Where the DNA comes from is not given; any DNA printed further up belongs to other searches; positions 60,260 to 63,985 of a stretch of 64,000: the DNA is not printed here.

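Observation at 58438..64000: Best candidate for an undescribed system: orphan operon of a 114-aa protein, an M6/InhA-like lipoprotein protease, a 1141-aa unclassifiable protein and at least one more ORF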

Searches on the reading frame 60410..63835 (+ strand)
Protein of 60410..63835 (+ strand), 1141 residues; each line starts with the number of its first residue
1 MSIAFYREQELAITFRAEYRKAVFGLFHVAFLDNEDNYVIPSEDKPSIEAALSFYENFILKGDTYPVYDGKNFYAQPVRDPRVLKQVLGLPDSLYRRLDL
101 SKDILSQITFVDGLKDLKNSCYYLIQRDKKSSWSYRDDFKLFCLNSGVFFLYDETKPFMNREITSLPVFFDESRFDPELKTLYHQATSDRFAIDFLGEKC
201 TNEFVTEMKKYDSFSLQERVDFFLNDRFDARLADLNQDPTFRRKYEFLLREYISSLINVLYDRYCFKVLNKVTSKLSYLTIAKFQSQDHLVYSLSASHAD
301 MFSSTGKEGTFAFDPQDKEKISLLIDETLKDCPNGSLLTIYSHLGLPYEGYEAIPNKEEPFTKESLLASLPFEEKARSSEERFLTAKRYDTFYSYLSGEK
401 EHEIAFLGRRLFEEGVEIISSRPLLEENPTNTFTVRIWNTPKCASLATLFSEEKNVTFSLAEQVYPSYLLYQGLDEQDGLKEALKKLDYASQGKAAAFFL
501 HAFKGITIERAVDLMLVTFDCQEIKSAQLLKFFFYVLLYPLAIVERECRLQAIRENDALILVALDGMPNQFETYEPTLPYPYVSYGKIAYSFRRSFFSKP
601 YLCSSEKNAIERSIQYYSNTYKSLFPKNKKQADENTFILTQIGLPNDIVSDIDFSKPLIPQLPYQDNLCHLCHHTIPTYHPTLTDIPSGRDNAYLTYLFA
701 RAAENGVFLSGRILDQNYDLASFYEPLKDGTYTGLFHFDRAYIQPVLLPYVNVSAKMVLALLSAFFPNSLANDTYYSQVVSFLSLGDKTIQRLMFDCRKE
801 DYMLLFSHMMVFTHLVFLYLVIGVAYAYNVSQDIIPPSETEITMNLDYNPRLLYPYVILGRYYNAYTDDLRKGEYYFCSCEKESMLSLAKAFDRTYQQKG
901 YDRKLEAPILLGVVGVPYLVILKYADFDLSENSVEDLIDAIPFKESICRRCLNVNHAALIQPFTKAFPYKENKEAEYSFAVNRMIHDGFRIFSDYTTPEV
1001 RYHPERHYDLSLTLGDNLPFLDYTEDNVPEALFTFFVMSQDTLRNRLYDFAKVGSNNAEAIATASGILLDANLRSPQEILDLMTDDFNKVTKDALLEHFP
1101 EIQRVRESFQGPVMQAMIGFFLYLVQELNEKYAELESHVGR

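Call 5: search_protein_families(library=pfam, proteins=[window:60410-63832:+], max_evalue=0.1)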
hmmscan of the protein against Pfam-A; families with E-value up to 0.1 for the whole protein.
window:60410-63832:+ (1141 aa): 0 families

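Call 6: find_encoding_contigs(protein=window:60410-63835:+, flank=10000, max_places=6)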
Protein window:60410-63835:+ (1141 aa): 9 contigs read that carry it; 1 place shown.
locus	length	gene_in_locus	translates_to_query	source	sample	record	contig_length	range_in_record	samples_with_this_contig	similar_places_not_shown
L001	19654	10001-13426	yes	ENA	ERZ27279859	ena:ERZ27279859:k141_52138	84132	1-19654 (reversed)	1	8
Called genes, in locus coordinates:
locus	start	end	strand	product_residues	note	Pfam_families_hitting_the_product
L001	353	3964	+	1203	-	PF01855:POR_N, PF17147:PFOR_II, PF01558:POR, PF13187:Fer4_9 (faint), PF12837:Fer4_6 (weak), PF12838:Fer4_7, PF13237:Fer4_10 (weak), PF02775:TPP_enzyme_C, +4 more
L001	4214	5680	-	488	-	PF04326:SLFN_AlbA_2, PF13749:HATPase_c_4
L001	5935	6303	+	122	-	PF12773:DZR (faint), PF13240:Zn_Ribbon_1, PF13248:Zn_ribbon_3, PF24460:DUF7575 (weak), PF05154:TM2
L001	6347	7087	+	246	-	PF02146:SIR2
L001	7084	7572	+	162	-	-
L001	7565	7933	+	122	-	-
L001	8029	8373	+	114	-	-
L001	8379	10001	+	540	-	-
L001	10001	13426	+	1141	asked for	-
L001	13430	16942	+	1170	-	-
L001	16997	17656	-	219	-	PF00702:Hydrolase, PF12710:HAD, PF13419:HAD_2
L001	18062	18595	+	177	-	PF18306:LDcluster4, PF03641:Lysine_decarbox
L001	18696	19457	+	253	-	PF01047:MarR (faint), PF25212:HVO_A0114 (weak), PF08220:HTH_DeoR, PF08279:HTH_11 (weak), PF13412:HTH_24 (weak), PF00455:DeoRC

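Call 7: search_protein_families(library=ncbifam, proteins=[window:60410-63832:+], max_evalue=0.1)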
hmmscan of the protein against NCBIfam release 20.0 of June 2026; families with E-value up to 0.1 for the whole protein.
window:60410-63832:+ (1141 aa): 0 families

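Call 11: find_homologous_proteins(query=window:60410-63832:+, max_evalue=0.001)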
Query window:60410-63832:+ (1141 aa): 35 proteins with E <= 0.001 among 8000 candidates.
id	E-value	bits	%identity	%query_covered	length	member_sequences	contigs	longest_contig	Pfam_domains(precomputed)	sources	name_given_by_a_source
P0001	0.0e+0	2558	98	100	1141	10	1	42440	-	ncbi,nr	ncbi:MAG: hypothetical protein PUA93_01025 [Eubacteriales bacterium]|nr:hypothetical protein [Eubact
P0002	0.0e+0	2034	77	100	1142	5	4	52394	-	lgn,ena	-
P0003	0.0e+0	1163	48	100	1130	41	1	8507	-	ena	-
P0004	0.0e+0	1151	47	100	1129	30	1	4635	-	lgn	-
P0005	0.0e+0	1111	46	100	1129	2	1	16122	-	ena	-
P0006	0.0e+0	1079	45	100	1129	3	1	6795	-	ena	-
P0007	0.0e+0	1038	44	100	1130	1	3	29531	-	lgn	-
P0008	0.0e+0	1016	44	100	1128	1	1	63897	-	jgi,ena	jgi:hypothetical protein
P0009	2.4e-295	1001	42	100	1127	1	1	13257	-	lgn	-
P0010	4.0e-295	1000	42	100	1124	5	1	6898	-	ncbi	-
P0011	1.9e-285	968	41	100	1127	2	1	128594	-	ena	-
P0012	2.6e-282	958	41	100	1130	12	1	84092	-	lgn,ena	-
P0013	1.9e-277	942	43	99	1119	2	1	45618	-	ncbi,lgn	-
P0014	2.2e-273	928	42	100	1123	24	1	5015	-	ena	-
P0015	2.4e-270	918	42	100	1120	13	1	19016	-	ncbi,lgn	-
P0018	5.2e-254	864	39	100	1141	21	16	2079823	-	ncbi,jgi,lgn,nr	ncbi:MAG: hypothetical protein LKM30_04415 [Bacilli bacterium]|jgi:hypothetical protein|nr:hypotheti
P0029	6.3e-199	682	35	100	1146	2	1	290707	-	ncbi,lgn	-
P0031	9.4e-181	622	33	100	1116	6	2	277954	-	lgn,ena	-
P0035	1.2e-128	449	29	99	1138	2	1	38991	-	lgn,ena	-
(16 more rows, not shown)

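Call 13: find_encoding_contigs(protein=P0018, flank=10000, max_places=2)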
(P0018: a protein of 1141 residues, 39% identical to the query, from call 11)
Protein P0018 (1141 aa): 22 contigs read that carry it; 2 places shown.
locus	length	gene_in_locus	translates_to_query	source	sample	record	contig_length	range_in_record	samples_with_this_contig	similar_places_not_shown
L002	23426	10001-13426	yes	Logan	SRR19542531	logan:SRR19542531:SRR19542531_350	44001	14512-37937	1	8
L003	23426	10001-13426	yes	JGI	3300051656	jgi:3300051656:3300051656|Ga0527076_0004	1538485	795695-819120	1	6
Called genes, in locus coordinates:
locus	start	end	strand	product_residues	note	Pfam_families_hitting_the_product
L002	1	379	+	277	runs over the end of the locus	-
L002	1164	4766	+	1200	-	PF01855:POR_N, PF17147:PFOR_II, PF01558:POR, PF12837:Fer4_6 (weak), PF12838:Fer4_7, PF13183:Fer4_8 (weak), PF13187:Fer4_9 (weak), PF13237:Fer4_10, +4 more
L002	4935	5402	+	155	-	PF13248:Zn_ribbon_3 (weak), PF12773:DZR (weak), PF13240:Zn_Ribbon_1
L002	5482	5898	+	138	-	PF13248:Zn_ribbon_3 (faint), PF24460:DUF7575 (weak), PF13240:Zn_Ribbon_1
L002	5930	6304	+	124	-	PF12773:DZR (weak), PF13240:Zn_Ribbon_1, PF13248:Zn_ribbon_3 (weak), PF05154:TM2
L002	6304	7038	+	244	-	PF02146:SIR2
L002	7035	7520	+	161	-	-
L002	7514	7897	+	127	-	-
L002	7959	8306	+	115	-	-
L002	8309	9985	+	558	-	PF05547:Peptidase_M6 (faint)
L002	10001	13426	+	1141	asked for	-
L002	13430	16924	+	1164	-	-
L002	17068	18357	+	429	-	PF13175:AAA_15 (weak), PF13304:AAA_21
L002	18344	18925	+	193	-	PF13707:RloB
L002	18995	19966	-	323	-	-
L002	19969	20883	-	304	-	PF00005:ABC_tran, PF13304:AAA_21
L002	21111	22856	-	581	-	PF07632:Sde182_NH-like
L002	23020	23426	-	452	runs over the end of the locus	PF14501:HATPase_c_5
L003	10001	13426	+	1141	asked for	-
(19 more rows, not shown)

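Call 14: find_encoding_contigs(protein=P0035, flank=10000, max_places=2)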
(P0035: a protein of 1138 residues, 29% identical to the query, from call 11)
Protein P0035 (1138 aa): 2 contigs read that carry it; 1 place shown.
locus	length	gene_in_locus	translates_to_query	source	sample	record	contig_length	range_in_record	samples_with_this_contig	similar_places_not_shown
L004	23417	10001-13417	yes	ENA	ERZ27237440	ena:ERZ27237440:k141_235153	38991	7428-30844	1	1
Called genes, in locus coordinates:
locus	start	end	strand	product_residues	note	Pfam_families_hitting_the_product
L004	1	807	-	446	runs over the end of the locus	PF10396:TrmE_N, PF12631:MnmE_helical, PF03193:RsgA_GTPase (faint), PF00350:Dynamin_N (weak), PF01926:MMR_HSR1, PF02421:FeoB_N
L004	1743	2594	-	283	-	PF04854:DUF624 (weak)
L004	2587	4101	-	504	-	PF00005:ABC_tran, PF02463:SMC_N (faint), PF13401:AAA_22 (weak), PF13304:AAA_21 (faint), PF17912:OB_MalK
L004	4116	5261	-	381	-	PF00528:BPD_transp_1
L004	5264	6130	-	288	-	PF00528:BPD_transp_1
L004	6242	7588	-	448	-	PF01547:SBP_bac_1, PF13416:SBP_bac_8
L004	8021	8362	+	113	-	-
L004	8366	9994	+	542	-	-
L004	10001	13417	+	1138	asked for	-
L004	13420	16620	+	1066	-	-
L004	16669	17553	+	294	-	-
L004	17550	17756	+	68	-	-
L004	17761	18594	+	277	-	PF00294:PfkB, PF08543:Phos_pyr_kin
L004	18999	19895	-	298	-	PF00294:PfkB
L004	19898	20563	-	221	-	PF02357:NusG, PF00467:KOW (faint)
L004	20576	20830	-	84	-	PF00584:SecE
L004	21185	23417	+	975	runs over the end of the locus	-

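Call 15: find_encoding_contigs(protein=P0031, flank=10000, max_places=2)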
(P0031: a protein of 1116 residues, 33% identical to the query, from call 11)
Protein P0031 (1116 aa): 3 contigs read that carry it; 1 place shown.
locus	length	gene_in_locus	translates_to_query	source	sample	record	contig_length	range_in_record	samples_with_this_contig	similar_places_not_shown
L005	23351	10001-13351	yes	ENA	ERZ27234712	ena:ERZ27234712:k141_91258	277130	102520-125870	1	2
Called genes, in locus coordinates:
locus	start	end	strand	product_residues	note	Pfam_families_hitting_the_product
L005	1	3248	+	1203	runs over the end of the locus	PF01855:POR_N, PF17147:PFOR_II, PF01558:POR, PF00037:Fer4 (weak), PF12837:Fer4_6 (weak), PF12838:Fer4_7, PF13183:Fer4_8 (weak), PF02775:TPP_enzyme_C, +6 more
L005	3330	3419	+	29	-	-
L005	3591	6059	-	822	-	-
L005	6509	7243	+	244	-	PF02146:SIR2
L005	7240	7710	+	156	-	-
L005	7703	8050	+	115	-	-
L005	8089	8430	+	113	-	-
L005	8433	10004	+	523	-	-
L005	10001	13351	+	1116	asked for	-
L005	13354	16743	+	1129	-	-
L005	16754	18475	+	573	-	-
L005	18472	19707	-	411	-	-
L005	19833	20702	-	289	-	PF08843:AbiEii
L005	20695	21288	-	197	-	-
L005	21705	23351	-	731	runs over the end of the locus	PF18435:EstA_Ig_like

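Call 19: search_solved_structures(query=A1, max_evalue=10, show_alignments=2)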
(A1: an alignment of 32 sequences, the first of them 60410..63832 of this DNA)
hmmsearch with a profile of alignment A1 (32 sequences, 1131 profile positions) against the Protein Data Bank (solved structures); distinct sequences matched with E-value up to 10: 0.
